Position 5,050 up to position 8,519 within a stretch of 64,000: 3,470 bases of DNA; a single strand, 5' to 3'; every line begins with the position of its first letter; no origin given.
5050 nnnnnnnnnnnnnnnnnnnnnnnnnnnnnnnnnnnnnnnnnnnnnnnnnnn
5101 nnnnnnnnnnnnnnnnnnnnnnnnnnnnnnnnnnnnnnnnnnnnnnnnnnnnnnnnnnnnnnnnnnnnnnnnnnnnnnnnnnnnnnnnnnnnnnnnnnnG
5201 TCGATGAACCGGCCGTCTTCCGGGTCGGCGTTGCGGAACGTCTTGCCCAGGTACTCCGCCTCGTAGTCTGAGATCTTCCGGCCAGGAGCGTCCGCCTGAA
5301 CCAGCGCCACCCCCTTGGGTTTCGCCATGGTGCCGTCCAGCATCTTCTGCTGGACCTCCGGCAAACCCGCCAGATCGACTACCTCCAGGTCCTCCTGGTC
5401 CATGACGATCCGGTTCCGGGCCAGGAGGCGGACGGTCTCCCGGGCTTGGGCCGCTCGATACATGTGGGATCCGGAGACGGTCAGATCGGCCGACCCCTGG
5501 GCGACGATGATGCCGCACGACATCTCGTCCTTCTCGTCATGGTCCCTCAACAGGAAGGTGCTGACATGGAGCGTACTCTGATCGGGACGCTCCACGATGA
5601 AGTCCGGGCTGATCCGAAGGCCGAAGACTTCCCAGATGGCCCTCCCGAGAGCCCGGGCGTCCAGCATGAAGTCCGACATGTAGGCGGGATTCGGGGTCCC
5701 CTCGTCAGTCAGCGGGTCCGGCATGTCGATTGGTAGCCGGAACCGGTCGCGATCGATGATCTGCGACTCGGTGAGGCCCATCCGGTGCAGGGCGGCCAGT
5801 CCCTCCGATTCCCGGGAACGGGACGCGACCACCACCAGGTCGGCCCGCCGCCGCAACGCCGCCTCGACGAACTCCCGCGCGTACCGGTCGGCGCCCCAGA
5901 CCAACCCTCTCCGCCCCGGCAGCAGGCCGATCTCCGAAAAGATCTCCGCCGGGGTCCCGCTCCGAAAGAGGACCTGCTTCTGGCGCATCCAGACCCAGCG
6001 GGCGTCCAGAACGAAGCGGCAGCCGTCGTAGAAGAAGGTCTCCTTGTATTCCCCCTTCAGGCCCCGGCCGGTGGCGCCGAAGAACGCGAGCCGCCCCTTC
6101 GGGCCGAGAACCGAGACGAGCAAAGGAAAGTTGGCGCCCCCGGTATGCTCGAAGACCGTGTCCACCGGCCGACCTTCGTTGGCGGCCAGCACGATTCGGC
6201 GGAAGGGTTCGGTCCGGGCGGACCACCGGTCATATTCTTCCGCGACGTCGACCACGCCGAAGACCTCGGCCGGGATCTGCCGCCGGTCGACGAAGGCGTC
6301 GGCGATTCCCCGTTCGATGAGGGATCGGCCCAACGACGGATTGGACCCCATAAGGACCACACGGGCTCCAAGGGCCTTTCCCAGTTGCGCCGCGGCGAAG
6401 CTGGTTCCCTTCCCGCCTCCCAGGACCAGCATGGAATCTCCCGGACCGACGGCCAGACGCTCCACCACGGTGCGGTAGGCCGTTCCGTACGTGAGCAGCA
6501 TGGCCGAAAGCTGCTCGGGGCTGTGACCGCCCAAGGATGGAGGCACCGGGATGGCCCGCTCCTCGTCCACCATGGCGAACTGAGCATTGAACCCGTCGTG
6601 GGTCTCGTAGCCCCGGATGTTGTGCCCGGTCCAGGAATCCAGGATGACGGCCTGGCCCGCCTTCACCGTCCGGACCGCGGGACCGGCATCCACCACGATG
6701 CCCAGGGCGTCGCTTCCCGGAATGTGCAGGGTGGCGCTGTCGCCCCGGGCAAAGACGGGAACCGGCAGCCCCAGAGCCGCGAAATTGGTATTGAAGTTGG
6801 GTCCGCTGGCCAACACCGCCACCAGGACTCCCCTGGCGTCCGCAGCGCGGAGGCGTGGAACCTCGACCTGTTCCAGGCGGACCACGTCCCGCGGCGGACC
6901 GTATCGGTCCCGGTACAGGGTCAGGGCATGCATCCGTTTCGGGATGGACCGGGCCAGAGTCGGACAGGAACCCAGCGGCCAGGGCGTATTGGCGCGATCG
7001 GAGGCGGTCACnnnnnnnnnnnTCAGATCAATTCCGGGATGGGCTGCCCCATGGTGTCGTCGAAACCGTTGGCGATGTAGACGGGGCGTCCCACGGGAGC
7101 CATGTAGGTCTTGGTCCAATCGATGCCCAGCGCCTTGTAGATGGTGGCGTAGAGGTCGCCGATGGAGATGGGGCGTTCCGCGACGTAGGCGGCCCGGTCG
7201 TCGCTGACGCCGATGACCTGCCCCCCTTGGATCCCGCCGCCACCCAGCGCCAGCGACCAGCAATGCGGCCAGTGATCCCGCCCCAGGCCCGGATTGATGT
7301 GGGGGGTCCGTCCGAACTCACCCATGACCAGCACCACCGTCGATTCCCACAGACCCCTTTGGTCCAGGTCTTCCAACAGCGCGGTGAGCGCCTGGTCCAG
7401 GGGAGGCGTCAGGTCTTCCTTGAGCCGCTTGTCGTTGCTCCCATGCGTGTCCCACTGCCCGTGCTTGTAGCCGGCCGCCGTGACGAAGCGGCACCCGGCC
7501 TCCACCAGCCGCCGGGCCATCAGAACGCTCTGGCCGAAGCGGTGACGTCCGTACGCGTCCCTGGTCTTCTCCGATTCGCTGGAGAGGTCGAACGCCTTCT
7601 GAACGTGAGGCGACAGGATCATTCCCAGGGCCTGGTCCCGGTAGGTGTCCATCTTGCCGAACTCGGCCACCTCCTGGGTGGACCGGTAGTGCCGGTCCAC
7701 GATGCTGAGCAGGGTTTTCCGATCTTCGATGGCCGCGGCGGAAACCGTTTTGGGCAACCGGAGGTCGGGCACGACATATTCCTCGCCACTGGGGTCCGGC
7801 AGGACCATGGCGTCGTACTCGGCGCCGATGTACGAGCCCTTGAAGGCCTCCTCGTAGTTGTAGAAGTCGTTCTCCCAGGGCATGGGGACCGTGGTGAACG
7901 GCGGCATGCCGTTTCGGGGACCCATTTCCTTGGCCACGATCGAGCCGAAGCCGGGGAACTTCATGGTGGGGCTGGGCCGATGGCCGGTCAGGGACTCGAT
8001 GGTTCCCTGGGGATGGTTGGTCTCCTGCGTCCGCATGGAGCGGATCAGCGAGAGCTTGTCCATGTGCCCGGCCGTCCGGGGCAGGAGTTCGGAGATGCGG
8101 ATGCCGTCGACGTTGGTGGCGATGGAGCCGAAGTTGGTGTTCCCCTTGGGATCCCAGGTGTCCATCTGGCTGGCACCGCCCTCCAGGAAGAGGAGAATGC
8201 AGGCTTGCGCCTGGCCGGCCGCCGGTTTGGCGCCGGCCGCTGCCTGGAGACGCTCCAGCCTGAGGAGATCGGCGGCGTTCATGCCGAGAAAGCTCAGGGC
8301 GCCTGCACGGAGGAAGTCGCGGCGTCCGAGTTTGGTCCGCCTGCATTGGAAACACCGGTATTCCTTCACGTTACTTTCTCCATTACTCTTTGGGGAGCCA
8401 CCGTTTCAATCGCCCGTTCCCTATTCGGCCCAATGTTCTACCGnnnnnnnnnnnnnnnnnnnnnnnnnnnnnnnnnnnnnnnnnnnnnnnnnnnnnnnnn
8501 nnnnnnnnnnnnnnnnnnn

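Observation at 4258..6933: Unusual fusion enzyme: CCR-like enoyl reductase + partial second MDR half + enoyl-CoA hydratase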

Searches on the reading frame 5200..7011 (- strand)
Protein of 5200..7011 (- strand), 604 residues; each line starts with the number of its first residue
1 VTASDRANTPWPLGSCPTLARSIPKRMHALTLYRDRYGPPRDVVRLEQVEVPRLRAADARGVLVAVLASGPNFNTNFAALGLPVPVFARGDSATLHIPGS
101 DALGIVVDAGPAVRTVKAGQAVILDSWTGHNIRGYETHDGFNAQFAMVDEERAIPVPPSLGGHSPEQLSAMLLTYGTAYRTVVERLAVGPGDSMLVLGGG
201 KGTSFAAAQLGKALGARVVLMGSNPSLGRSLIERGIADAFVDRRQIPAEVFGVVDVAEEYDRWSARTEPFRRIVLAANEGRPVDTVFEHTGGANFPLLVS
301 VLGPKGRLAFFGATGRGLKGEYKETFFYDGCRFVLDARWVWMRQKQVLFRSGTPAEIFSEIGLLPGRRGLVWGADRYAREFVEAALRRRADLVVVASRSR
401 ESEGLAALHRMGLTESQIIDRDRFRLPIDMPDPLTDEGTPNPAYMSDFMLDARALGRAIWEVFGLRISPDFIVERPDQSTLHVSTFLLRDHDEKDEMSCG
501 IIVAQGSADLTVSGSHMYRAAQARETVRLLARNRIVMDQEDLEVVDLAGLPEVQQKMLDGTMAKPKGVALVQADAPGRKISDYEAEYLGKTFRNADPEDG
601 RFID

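Call 23: search_solved_structures(query=window:5200-7011:-, max_evalue=0.00001, show_alignments=5)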
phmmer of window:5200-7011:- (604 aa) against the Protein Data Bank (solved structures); distinct sequences matched with E-value up to 0.00001: 17.
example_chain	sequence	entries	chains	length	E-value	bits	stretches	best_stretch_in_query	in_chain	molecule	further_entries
4y0k_A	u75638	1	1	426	1.9e-30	108.8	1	11-246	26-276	AntE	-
4y1b_A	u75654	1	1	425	4.5e-30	107.6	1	11-246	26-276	AntE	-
4gi2_A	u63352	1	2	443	4.8e-30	107.5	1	8-347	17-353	Crotonyl-CoA carboxylase/reductase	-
9kva_A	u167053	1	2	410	1.4e-25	92.7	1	12-245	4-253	Putative crotonyl-CoA reductase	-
3krt_A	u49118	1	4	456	4.2e-18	68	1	36-340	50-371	Crotonyl CoA reductase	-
3hzz_A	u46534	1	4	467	1.2e-17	66.6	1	36-340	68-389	Crotonyl CoA reductase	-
6eqo_A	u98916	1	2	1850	3.9e-17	64.8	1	35-489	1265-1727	Acetyl-coenzyme A synthetase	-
6owe_A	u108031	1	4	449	3.9e-15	58.3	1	34-337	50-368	Crotonyl-CoA carboxylase/reductase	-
6na3_A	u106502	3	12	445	3.9e-15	58.3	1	34-337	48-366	Putative crotonyl-CoA reductase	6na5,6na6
6na4_A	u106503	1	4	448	3.9e-15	58.2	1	34-337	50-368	Putative crotonyl-CoA reductase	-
4a0s_A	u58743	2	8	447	1e-14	56.8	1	41-317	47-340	OCTENOYL-COA REDUCTASE/CARBOXYLASE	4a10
2eih_A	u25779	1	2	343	9.4e-13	50.4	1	130-229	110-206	Alcohol dehydrogenase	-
4ida_A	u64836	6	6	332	2e-08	36.1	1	21-307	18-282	Ripening-induced protein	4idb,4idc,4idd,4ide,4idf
3gaz_A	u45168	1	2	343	2.7e-08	35.7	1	96-221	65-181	Alcohol dehydrogenase superfamily protein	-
4j6f_A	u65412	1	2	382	5.2e-07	31.4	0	19-314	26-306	Putative alcohol dehydrogenase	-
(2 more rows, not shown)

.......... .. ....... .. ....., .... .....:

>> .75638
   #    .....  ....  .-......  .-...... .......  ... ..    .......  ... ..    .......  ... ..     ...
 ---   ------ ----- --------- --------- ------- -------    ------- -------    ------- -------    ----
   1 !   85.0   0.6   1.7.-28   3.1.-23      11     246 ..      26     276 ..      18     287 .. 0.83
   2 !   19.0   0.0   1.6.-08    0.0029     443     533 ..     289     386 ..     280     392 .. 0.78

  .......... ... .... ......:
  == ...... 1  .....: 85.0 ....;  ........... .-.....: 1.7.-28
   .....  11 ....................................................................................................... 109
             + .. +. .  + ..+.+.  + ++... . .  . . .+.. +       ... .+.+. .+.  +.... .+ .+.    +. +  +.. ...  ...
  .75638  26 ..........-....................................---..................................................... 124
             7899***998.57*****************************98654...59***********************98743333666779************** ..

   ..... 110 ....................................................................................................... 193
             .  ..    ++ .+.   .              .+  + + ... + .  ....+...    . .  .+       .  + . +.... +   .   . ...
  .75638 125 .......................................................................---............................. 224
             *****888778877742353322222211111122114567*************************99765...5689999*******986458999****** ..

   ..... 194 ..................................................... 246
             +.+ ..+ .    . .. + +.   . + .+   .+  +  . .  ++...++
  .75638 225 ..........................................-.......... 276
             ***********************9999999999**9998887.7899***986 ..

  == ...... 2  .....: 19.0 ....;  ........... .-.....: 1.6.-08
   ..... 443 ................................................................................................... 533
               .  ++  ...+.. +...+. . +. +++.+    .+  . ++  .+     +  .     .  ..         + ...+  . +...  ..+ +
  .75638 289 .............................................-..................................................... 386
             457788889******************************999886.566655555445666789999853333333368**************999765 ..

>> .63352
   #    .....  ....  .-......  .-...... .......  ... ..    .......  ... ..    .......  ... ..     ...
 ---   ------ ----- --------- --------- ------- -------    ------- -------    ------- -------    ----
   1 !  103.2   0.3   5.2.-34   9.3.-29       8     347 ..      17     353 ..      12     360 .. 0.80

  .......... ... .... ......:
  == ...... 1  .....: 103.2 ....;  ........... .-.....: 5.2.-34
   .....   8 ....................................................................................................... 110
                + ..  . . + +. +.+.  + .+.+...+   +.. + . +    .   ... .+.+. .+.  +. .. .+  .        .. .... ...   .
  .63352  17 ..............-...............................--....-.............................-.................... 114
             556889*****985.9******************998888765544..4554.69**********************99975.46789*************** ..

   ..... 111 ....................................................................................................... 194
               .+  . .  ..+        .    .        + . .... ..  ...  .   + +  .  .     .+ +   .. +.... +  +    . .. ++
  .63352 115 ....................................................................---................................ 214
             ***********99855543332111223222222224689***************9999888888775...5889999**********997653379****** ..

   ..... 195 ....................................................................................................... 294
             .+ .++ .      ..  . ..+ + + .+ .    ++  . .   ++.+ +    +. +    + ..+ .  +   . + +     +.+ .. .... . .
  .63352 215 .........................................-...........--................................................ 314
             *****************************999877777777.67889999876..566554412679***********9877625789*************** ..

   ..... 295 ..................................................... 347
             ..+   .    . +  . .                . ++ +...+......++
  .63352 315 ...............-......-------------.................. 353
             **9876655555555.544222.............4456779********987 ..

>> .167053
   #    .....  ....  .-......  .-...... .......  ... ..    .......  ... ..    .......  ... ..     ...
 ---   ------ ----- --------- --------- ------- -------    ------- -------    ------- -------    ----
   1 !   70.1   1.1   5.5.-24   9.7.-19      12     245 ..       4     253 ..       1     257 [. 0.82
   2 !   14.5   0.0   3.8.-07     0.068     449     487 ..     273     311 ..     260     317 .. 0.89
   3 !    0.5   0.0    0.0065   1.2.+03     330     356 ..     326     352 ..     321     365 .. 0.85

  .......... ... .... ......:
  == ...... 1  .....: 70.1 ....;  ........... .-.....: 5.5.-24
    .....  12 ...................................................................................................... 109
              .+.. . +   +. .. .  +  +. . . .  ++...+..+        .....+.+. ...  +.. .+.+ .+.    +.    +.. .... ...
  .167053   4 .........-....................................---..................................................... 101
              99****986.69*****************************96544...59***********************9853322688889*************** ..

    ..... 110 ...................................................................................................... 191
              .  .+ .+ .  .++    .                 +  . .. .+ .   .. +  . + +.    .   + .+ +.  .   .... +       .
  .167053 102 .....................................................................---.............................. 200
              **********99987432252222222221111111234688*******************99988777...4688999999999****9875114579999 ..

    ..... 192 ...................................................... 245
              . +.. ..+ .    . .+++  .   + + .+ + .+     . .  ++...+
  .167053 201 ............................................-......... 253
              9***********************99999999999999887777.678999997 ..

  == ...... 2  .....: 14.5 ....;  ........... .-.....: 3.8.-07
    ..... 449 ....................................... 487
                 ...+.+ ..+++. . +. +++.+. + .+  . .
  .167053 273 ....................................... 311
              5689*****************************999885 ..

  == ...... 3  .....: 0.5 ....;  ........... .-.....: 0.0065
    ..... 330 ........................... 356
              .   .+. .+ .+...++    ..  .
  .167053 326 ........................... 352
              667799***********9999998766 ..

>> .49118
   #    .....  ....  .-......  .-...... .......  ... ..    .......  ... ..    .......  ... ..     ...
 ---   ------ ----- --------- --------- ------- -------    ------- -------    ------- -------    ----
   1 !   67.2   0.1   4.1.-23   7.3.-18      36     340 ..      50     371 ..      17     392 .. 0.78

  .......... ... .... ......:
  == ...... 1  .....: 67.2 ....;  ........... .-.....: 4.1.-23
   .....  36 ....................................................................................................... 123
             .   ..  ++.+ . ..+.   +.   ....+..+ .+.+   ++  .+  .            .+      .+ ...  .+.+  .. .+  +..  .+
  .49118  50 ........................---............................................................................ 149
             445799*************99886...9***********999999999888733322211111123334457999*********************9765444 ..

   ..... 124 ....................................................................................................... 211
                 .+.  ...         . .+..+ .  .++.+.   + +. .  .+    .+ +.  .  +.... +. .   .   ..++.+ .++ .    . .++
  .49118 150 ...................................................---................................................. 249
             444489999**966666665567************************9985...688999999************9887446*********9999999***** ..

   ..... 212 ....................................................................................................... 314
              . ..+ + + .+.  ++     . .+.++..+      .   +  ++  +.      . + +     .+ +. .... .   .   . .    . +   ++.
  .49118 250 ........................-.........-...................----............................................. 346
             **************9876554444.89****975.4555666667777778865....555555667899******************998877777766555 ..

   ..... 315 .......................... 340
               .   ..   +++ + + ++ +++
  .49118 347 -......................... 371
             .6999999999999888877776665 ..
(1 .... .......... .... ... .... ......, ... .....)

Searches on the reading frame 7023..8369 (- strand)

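Call 11: search_protein_families(library=pfam, proteins=[window:7023-8369:-], max_evalue=0.001)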
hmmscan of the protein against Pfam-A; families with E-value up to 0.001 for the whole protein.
window:7023-8369:- (448 aa): 1 family
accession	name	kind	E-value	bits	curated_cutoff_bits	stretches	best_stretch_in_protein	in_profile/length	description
PF07394.17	DUF1501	-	3.6e-98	329.7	27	1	54-434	1-381/390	Protein of unknown function (DUF1501)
